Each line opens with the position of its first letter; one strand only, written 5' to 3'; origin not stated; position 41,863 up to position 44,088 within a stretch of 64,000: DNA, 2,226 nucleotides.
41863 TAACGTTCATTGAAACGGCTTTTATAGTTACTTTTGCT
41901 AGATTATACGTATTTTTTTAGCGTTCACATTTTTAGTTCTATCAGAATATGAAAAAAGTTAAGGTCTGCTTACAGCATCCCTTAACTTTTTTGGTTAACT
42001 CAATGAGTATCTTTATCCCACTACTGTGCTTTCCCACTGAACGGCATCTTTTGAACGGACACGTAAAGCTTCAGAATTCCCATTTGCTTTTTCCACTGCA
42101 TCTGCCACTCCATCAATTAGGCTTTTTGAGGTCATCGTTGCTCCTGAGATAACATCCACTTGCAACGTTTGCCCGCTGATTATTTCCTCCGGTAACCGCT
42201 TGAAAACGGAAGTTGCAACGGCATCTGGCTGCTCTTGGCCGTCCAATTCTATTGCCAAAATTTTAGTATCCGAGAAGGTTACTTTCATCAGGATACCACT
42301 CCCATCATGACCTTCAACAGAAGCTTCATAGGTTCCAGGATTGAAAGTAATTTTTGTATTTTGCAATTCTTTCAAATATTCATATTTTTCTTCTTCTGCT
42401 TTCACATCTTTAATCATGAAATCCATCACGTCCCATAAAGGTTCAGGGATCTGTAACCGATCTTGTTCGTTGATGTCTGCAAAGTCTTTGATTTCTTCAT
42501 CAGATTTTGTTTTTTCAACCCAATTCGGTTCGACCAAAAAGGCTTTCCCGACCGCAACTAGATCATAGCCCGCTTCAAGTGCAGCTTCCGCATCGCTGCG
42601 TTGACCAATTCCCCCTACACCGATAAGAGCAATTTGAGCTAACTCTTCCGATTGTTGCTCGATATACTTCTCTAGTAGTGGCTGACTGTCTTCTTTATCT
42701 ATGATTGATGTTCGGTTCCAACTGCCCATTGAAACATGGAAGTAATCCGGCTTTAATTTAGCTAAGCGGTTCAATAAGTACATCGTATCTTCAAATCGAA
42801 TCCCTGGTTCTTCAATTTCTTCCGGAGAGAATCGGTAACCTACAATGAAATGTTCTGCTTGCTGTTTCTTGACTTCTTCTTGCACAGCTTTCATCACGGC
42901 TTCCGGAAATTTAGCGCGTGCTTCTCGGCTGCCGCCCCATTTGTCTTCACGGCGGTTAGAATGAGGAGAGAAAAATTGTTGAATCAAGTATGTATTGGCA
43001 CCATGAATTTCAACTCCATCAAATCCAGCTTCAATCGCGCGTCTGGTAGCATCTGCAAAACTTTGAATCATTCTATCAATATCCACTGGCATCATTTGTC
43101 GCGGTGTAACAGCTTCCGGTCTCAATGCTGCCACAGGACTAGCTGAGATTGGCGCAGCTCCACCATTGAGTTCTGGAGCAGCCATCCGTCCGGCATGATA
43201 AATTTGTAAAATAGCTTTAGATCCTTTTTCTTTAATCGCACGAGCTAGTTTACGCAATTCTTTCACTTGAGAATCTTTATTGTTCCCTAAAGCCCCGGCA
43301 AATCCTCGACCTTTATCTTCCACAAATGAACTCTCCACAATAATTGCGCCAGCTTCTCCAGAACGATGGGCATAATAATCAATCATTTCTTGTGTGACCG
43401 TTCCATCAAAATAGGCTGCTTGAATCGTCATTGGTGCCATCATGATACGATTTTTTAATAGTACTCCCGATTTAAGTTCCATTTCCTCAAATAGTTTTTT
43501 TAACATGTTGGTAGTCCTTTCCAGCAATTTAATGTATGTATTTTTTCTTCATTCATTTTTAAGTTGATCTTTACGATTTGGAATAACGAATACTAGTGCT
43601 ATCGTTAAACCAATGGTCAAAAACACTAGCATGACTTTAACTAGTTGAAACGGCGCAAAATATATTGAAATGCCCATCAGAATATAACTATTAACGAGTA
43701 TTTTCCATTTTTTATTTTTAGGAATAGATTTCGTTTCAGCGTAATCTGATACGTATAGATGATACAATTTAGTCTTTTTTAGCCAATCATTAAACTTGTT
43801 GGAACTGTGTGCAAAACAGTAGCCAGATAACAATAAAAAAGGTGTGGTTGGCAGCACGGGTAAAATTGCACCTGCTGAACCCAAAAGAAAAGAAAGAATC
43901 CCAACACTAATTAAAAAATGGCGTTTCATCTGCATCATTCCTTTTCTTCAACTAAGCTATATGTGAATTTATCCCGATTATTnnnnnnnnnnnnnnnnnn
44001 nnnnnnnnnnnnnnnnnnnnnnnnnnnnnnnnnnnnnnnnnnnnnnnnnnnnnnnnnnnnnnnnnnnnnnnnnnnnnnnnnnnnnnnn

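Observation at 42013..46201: Apparently cytoplasmic protein-flavinylation locus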

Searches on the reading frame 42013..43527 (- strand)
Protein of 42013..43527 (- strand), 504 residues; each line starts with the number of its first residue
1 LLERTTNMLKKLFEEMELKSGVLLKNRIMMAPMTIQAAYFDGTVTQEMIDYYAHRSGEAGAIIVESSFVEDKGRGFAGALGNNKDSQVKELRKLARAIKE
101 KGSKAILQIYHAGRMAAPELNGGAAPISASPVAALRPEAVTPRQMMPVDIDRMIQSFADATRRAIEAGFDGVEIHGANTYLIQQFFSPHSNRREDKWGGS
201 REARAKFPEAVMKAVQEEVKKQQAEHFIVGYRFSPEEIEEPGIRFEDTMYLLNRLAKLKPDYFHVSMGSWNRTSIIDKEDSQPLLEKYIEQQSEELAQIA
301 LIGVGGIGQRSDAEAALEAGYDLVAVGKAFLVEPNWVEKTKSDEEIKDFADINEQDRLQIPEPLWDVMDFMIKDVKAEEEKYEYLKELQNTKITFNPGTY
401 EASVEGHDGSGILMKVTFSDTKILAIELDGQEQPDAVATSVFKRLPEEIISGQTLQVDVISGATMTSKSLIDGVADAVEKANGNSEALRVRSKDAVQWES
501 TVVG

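Call 3: search_protein_families(library=pfam, proteins=[window:42013-43527:-], max_evalue=0.01)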
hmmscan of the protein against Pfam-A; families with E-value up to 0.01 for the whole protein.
window:42013-43527:- (504 aa): 3 families
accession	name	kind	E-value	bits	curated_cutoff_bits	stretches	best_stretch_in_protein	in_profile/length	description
PF00724.26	Oxidored_FMN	-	4.2e-78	263.5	27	1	11-343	1-338/342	NADH:flavin oxidoreductase / NADH oxidase family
PF04205.19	FMN_bind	-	1.1e-08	36.1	22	1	412-479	6-77/77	FMN-binding domain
PF01180.27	DHO_dh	-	0.0022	17.7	27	1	290-340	231-283/291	Dihydroorotate dehydrogenase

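Call 4: search_protein_families(library=ncbifam, proteins=[window:42013-43527:-], max_evalue=0.01)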
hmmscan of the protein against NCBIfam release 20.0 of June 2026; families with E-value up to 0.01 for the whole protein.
window:42013-43527:- (504 aa): 15 families
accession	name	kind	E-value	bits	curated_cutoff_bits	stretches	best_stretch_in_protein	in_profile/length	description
NF010047.0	PRK13523.1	equivalog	2.4e-54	184.7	431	1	8-343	1-323/339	NADPH dehydrogenase NamA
NF007899.0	PRK10605.1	subfamily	2.6e-49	168.4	403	1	10-347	4-344/365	N-ethylmaleimide reductase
TIGR03997.1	mycofact_OYE_2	equivalog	1.8e-43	148.9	793.15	1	22-345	11-332/645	mycofactocin system FadH/OYE family oxidoreductase 2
NF041087.1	bile_acid_BaiCD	equivalog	4.2e-43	147.4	825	1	10-343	2-331/642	bile acid Fe-S flavoenzyme BaiCD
NF006101.0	PRK08255.1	equivalog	3.6e-41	141.1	1078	1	10-347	397-737/768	bifunctional salicylyl-CoA 5-hydroxylase/oxidoreductase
NF045592.1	bili_reduct_N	equivalog_domain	2.6e-32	112.4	425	1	20-347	9-339/363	bilirubin reductase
NF045599.1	bili_reduct_long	exception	6e-30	104.1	750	1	14-346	3-339/641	bilirubin reductase, long form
TIGR03996.1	mycofact_OYE_1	hypoth_equivalog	5.4e-17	61.5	627.9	1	15-344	5-326/633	mycofactocin system FadH/OYE family oxidoreductase 1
NF003652.0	PRK05286.2-5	equivalog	0.00011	21.5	267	1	294-337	288-333/353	quinone-dependent dihydroorotate dehydrogenase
NF005574.0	PRK07259.1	equivalog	0.00036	19.5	269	1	292-341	232-280/304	dihydroorotate dehydrogenase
TIGR01037.2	pyrD_sub1_fam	subfamily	0.0022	17.1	270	0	297-349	233-283/300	dihydroorotate dehydrogenase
TIGR00693.1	thiE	equivalog_domain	0.0041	16.4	145.1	1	258-341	116-195/197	thiamine phosphate synthase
TIGR01036.1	pyrD_sub2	equivalog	0.0074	15.1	200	0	296-342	286-333/356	dihydroorotate dehydrogenase (quinone)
NF003198.0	PRK04169.1-2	subfamily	0.0084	15.2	247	0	283-336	183-235/249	geranylgeranylglyceryl/heptaprenylglyceryl phosphate synthase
NF003644.0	PRK05286.1-1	equivalog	0.0092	15.1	418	0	289-332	279-323/336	quinone-dependent dihydroorotate dehydrogenase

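Call 19: find_homologous_proteins(query=window:42013-43506:-, max_evalue=1e-10)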
Query window:42013-43506:- (497 aa): 5959 proteins with E <= 1e-10 among 8000 candidates; the best 120 are listed.
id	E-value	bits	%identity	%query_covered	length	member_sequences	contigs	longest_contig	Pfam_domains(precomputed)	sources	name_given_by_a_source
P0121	0.0e+0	1061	97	100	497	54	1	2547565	PF00724.27,PF04205.20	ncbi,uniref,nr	ncbi:FMN-binding protein [Carnobacterium inhibens]|uniref:oxidoreductase n=1 Tax=Carnobacterium inhi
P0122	0.0e+0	1033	94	100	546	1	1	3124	PF00724.27,PF04205.20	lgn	-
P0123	9.1e-294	992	91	99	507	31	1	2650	PF00724.27,PF04205.20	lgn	-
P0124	7.8e-287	969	89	99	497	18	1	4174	PF00724.27,PF04205.20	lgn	-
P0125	1.7e-286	968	89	99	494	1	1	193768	PF00724.27,PF04205.20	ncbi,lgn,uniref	ncbi:oxidoreductase [Carnobacterium alterfunditum]|uniref:oxidoreductase n=1 Tax=Carnobacterium alte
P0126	4.7e-257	871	80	99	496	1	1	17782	PF00724.27,PF04205.20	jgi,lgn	-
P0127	3.0e-241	819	73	99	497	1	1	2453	PF00724.27,PF04205.20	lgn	-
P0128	7.9e-228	775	68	99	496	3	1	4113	PF00724.27,PF04205.20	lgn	-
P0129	1.5e-220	751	67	99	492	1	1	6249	PF00724.27,PF04205.20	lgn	-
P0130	6.3e-219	745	67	99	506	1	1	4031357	PF00724.27,PF04205.20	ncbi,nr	ncbi:FMN-binding protein [Virgibacillus sp. NKC19-3]|nr:FMN-binding protein [Virgibacillus sp. NKC19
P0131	1.0e-200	685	61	99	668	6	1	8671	PF01266.31,PF00724.27,PF00890.31,PF04205.20,PF03486.21,PF12831.14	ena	-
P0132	8.5e-198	676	62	99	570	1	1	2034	PF00724.27,PF00890.31,PF04205.20,PF03486.21,PF12831.14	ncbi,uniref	ncbi:FMN-binding protein, partial [uncultured Enterococcus sp.]|uniref:oxidoreductase n=1 Tax=uncult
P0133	1.8e-179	615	69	78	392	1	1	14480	PF00724.27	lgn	-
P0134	4.0e-179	614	62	90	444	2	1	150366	PF00724.27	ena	-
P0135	1.2e-175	603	97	58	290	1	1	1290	PF00724.27,PF04205.20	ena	-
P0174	3.2e-124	433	45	95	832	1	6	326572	PF00724.27,PF00890.31,PF04205.20,PF03486.21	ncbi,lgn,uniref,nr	ncbi:flavocytochrome c [Klebsiella pneumoniae]|uniref:NADH-dependent flavin oxidoreductase n=1 Tax=K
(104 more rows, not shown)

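Call 20: find_encoding_contigs(protein=P0130, flank=8000, max_places=2)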
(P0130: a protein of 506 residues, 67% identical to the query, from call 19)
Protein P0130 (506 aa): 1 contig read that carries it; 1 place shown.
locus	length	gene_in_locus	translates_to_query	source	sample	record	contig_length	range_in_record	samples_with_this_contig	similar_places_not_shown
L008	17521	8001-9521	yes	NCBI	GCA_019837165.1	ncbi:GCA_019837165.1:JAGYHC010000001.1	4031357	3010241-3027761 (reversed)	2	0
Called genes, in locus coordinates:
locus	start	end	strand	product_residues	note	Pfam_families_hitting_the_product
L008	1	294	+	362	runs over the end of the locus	PF00465:Fe-ADH, PF13685:Fe-ADH_2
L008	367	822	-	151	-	PF10604:Polyketide_cyc2 (weak), PF11485:STK_08120-like, PF06240:COXG (weak)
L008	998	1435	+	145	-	-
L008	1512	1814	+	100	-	-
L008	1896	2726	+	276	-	PF00248:Aldo_ket_red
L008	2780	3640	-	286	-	PF02588:YitT_membrane, PF10035:DUF2179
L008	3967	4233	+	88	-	-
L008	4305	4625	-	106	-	-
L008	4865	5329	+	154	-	-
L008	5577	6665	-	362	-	PF04205:FMN_bind, PF13596:PAS_10, PF08448:PAS_4 (faint)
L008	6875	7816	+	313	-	PF02424:ApbE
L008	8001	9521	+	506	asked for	PF00724:Oxidored_FMN, PF04205:FMN_bind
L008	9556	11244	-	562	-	PF19510:DUF6044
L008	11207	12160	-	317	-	PF00155:Aminotran_1_2 (weak), PF00266:Aminotran_5 (weak), PF01041:DegT_DnrJ_EryC1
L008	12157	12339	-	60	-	-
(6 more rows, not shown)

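Call 21: find_encoding_contigs(protein=P0126, flank=8000, max_places=2)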
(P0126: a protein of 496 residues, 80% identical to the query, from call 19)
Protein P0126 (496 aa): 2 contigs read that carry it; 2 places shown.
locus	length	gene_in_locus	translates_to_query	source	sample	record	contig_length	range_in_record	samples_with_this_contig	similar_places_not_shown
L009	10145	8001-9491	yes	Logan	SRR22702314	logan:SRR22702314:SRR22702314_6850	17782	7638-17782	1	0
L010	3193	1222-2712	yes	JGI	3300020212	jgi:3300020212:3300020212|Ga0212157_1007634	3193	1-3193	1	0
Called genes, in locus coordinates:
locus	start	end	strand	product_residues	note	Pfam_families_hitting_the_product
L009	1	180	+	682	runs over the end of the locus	PF02449:Glyco_hydro_42, PF08532:Glyco_hydro_42M, PF08533:Glyco_hydro_42C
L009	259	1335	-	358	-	PF13515:FUSC_2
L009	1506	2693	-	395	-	PF01546:Peptidase_M20, PF07687:M20_dimer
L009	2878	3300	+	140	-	PF00376:MerR, PF13411:MerR_1, PF09278:MerR-DNA-bind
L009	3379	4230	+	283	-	PF00248:Aldo_ket_red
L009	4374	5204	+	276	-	PF00494:SQS_PSY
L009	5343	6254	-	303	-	PF02424:ApbE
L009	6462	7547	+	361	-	PF04205:FMN_bind, PF13596:PAS_10, PF08448:PAS_4 (weak)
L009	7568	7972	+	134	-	PF04304:DUF454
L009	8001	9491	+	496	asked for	PF00724:Oxidored_FMN, PF04205:FMN_bind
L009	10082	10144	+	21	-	?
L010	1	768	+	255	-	?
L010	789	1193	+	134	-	PF04304:DUF454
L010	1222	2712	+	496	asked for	PF00724:Oxidored_FMN, PF04205:FMN_bind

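Call 22: find_encoding_contigs(protein=P0125, flank=8000, max_places=2)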
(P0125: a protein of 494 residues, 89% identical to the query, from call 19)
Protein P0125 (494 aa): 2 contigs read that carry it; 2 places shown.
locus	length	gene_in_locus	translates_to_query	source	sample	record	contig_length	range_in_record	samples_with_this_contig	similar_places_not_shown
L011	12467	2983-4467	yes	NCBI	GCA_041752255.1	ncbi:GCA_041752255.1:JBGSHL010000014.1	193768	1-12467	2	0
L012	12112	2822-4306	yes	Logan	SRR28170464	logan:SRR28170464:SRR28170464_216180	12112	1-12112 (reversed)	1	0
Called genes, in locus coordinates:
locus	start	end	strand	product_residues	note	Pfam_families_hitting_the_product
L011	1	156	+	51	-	?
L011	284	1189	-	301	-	PF02424:ApbE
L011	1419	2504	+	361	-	PF04205:FMN_bind, PF13596:PAS_10, PF08448:PAS_4 (weak)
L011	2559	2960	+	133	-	PF04304:DUF454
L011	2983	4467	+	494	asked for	PF00724:Oxidored_FMN, PF04205:FMN_bind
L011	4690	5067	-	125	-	PF01243:PNPOx_N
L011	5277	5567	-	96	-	PF28096:CC_Se_fam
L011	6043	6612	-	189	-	PF28474:DUF8412, PF13376:OmdA (weak)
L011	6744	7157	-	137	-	PF00376:MerR, PF13411:MerR_1, PF09278:MerR-DNA-bind (weak)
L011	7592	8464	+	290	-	PF00248:Aldo_ket_red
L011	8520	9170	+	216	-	PF01370:Epimerase, PF05368:NmrA, PF13460:NAD_binding_10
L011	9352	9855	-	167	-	-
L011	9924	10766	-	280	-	PF08951:EntA_Immun, PF01625:PMSR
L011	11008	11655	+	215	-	PF22175:Ogg-HhH, PF00730:HhH-GPD, PF00633:HHH (weak)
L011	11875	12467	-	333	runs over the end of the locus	PF04245:NA37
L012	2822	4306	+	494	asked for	PF00724:Oxidored_FMN, PF04205:FMN_bind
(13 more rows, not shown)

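Call 35: search_solved_structures(query=window:42013-43506:-, max_evalue=1e-10, show_alignments=0)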
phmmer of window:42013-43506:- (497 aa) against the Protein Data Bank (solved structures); distinct sequences matched with E-value up to 1e-10: 138 (the best 60 are shown).
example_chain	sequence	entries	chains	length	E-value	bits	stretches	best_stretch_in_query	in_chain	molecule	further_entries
3l5a_A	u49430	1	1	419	6e-45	157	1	3-337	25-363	NADH/flavin oxidoreductase/NADH oxidase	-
4b5n_A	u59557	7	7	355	2.2e-44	155.1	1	3-344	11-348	OXIDOREDUCTASE, FMN-BINDING | NAD(P)H:flavin oxidoreductase Sye4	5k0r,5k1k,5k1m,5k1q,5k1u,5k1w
3krz_A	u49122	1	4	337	1.8e-38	135.6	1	14-338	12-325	NADH:flavin oxidoreductase/NADH oxidase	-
3kru_A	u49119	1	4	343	1.9e-38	135.6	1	14-338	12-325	NADH:flavin oxidoreductase/NADH oxidase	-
9iuv_A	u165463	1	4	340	4.5e-37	131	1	13-330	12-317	NADPH dehydrogenase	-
1z41_A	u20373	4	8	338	1.3e-36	129.5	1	1-330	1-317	Probable NADH-dependent flavin oxidoreductase yqjM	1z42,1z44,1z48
5ogt_A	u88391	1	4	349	1.5e-36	129.4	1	5-329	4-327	Chromate reductase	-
3gr7_A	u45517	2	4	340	3.2e-36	128.2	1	13-330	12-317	NADPH dehydrogenase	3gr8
5nux_A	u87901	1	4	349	5.2e-36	127.5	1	5-329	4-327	Chromate reductase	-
3hf3_A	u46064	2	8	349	9.8e-36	126.6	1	5-329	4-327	Chromate reductase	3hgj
8uaj_A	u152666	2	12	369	1.1e-35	126.5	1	5-328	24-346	NADPH dehydrogenase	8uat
7tnb_AAA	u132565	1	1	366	5.1e-35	124.3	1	14-200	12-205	NADH:flavin oxidoreductase/NADH oxidase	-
3p82_A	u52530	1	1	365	5.8e-35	124.1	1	4-338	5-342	Pentaerythritol tetranitrate reductase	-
1vys_X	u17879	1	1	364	6.3e-35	123.9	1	4-338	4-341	PENTAERYTHRITOL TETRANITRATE REDUCTASE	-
6s32_A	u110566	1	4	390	9.6e-35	123.4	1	16-332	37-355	NADH:flavin oxidoreductase/NADH oxidase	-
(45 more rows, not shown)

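Call 54: find_encoding_contigs(protein=P0174, flank=5000, max_places=1)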
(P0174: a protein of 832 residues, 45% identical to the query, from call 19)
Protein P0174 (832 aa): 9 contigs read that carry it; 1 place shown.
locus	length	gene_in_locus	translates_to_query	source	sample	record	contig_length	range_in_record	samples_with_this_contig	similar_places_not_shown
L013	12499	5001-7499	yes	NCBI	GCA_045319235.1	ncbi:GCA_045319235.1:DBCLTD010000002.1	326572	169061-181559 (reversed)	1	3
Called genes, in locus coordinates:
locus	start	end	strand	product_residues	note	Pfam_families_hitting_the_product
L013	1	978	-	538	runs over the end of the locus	PF00924:MS_channel_2nd, PF21082:MS_channel_3rd (weak)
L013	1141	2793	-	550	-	PF05681:Fumerase, PF05683:Fumerase_C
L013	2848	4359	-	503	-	PF00939:Na_sulph_symp, PF03600:CitMHS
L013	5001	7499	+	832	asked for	PF00724:Oxidored_FMN, PF04205:FMN_bind (faint), PF00890:FAD_binding_2, PF03486:HI0933_like (faint)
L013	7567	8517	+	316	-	PF02424:ApbE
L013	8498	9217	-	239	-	PF00072:Response_reg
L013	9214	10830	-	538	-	PF17203:sCache_3_2, PF02743:dCache_1 (weak), PF00989:PAS (weak), PF14689:SPOB_a (weak), PF02518:HATPase_c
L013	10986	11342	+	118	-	-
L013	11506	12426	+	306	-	PF22645:GKRP_SIS_N, PF01380:SIS (faint)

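Call 55: find_encoding_contigs(protein=P0131, flank=6000, max_places=2)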
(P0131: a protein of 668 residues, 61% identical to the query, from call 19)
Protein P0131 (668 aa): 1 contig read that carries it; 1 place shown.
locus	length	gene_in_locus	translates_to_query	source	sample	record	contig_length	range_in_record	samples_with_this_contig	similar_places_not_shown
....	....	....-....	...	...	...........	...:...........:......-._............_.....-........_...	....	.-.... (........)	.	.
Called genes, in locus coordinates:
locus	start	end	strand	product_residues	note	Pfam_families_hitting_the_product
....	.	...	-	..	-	?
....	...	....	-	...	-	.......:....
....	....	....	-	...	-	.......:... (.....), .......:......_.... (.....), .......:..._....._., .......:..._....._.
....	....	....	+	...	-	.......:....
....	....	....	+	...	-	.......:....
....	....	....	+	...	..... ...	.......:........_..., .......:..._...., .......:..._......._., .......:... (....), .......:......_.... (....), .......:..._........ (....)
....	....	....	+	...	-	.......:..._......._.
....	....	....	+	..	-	?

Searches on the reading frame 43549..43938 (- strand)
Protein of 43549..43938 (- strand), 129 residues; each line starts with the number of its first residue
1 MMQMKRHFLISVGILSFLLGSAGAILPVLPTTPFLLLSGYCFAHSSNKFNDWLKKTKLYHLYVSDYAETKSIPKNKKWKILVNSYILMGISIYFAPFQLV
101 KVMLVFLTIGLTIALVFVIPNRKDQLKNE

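Call 3: search_protein_families(library=pfam, proteins=[window:43549-43938:-], max_evalue=0.01)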
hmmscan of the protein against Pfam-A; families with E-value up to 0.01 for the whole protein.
window:43549-43938:- (129 aa): 1 family
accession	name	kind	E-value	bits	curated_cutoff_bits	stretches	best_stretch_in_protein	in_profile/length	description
PF04304.18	DUF454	-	5e-32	110.8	35.1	1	6-120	1-114/115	Protein of unknown function (DUF454)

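Call 4: search_protein_families(library=ncbifam, proteins=[window:43549-43938:-], max_evalue=0.01)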
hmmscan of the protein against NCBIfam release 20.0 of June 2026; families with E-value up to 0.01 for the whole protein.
window:43549-43938:- (129 aa): 2 families
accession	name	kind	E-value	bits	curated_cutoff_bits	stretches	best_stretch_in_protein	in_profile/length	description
NF007818.0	PRK10527.1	equivalog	1.9e-25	89.4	163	1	4-119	1-115/125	DUF454 family protein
NF052423.1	lpg1689_fam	equivalog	0.0022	17.5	150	1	49-114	85-149/184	lpg1689 family Dot/Icm T4SS effector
